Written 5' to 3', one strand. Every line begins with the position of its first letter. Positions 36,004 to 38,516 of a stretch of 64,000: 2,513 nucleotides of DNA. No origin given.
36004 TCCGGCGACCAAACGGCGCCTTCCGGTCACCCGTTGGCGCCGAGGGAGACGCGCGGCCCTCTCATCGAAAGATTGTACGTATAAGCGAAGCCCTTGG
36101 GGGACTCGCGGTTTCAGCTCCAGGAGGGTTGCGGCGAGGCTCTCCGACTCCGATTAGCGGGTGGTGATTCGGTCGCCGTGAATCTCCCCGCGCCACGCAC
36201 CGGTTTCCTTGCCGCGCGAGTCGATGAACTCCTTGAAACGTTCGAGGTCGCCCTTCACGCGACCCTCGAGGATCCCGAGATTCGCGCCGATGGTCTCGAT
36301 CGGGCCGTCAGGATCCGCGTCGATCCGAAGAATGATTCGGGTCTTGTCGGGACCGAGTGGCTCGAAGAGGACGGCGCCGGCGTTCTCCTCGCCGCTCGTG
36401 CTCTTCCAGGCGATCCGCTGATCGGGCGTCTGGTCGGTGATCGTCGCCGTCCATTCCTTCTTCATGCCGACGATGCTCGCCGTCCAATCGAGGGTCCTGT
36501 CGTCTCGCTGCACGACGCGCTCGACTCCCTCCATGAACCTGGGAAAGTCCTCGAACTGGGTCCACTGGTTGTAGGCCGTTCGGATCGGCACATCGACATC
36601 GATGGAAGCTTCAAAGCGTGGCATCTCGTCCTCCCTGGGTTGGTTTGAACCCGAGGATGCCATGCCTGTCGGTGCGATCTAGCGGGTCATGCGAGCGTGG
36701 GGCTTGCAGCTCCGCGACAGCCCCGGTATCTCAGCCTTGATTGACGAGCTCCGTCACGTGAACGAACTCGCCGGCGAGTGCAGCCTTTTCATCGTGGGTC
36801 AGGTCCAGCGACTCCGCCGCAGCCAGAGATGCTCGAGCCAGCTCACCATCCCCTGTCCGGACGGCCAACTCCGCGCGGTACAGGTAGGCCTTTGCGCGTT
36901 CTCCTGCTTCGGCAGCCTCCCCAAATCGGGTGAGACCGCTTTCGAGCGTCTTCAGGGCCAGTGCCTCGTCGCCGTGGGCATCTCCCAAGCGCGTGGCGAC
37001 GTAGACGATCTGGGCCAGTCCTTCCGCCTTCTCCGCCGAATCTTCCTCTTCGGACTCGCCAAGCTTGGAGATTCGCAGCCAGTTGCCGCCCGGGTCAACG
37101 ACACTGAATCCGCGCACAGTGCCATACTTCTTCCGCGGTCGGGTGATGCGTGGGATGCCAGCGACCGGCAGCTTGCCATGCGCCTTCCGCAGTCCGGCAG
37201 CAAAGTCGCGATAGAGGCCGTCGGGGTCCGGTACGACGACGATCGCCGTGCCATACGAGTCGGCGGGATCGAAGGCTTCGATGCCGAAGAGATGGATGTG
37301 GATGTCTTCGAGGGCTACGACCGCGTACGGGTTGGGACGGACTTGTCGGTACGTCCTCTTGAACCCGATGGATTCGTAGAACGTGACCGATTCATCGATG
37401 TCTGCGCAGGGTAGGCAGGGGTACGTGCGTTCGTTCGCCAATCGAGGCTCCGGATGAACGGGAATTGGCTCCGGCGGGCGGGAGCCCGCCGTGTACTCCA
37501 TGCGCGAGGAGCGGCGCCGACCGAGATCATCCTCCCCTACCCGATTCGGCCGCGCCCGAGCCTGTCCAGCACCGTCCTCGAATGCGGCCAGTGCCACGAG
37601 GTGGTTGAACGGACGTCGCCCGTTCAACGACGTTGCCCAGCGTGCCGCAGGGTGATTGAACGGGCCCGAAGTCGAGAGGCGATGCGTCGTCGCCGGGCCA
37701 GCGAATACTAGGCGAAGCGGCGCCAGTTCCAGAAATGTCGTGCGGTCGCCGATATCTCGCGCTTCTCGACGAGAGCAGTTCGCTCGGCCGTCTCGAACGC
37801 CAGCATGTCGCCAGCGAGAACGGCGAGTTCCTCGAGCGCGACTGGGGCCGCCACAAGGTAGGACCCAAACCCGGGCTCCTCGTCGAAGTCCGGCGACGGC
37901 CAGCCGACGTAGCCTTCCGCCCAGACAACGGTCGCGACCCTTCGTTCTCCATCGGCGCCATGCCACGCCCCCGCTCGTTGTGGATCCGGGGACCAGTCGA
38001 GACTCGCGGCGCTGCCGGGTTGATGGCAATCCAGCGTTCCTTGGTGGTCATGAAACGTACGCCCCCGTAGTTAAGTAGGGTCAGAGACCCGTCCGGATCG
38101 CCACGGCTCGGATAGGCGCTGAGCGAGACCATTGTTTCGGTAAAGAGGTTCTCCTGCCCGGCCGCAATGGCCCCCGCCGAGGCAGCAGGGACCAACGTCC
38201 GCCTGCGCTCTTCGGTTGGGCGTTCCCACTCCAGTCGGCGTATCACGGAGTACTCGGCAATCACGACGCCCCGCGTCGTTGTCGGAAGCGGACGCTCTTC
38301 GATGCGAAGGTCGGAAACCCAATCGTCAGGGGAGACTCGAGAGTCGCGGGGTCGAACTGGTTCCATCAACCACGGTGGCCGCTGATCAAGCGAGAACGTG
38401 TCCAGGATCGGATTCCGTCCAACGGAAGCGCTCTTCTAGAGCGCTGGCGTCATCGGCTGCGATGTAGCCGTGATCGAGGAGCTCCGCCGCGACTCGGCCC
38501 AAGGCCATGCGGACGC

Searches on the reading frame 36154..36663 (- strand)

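Call 62: search_protein_families(library=pfam, max_evalue=0.001, proteins=[window:36154-36663:-])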
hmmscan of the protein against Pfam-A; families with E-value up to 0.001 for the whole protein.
window:36154-36663:- (169 aa): 2 families
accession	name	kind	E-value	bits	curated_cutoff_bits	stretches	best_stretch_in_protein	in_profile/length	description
PF03364.25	Polyketide_cyc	-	1.1e-19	71.4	23.4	1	23-142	1-123/126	Polyketide cyclase / dehydrase and lipid transport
PF10604.15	Polyketide_cyc2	-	1.7e-09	38.5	27.4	1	14-143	1-137/142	Polyketide cyclase / dehydrase and lipid transport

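Call 116: search_protein_families(library=padloc, max_evalue=0.001, proteins=[window:36154-36663:-])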
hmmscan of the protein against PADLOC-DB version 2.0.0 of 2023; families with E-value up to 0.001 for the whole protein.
window:36154-36663:- (169 aa): 0 families

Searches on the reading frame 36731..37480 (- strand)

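Call 62: search_protein_families(library=pfam, max_evalue=0.001, proteins=[window:36731-37480:-])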
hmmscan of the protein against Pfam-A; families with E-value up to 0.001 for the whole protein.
window:36731-37480:- (249 aa): 1 family
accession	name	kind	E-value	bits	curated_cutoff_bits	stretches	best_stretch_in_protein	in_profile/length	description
PF00903.31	Glyoxalase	-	9.2e-05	23.3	20.6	1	23-136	7-120/121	Glyoxalase/Bleomycin resistance protein/Dioxygenase superfamily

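Call 116: search_protein_families(library=padloc, max_evalue=0.001, proteins=[window:36731-37480:-])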
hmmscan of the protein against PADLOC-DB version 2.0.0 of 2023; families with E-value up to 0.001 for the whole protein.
window:36731-37480:- (249 aa): 0 families

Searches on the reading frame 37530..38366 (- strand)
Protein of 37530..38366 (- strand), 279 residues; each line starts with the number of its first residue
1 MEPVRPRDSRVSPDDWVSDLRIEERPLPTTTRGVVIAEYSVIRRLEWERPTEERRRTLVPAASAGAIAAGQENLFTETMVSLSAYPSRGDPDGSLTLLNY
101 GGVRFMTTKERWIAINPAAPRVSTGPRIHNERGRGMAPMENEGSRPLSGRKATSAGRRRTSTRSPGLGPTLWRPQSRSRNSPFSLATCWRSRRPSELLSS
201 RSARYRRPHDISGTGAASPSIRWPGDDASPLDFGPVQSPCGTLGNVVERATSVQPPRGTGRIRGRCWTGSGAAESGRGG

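Call 101: list_cluster_members(proteins=[window:37530-38366:-, window:37530-38369:-, window:43294-43755:-, window:43294-43674:-, window:42786-43313:-, P0264, window:36157-36663:-, window:44692-45504:-, window:45673-46380:+])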
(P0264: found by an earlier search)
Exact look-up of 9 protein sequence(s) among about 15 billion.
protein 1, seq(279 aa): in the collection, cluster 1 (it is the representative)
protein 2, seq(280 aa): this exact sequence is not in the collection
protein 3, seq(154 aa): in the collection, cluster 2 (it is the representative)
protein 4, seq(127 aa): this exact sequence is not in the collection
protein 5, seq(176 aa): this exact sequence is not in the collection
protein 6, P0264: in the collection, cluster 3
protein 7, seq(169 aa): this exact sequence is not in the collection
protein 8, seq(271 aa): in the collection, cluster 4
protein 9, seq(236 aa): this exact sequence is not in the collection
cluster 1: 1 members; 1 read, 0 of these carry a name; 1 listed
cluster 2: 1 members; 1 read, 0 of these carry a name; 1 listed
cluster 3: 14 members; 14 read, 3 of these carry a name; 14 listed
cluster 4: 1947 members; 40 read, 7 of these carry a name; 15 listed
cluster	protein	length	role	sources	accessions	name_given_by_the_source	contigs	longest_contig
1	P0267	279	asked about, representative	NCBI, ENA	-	-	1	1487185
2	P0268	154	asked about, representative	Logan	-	-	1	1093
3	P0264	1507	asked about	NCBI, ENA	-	-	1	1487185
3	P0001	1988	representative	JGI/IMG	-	hypothetical protein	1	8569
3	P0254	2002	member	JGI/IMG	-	hypothetical protein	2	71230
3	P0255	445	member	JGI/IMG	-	hypothetical protein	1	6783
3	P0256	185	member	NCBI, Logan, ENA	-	-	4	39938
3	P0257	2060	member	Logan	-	-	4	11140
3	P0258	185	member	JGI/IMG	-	-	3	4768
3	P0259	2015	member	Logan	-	-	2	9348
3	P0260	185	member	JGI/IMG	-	-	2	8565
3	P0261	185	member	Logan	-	-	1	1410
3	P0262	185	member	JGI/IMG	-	-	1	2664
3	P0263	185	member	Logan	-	-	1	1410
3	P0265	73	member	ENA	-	-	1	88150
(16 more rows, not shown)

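Call 102: find_encoding_contigs(protein=P0268, flank=3000, max_places=6)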
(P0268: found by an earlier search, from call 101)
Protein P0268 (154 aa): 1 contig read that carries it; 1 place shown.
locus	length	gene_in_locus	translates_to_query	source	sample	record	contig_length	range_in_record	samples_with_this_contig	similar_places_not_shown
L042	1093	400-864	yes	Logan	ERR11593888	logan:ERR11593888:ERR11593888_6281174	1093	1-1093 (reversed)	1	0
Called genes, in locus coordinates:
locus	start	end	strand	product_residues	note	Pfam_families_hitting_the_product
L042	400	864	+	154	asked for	-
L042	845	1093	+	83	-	?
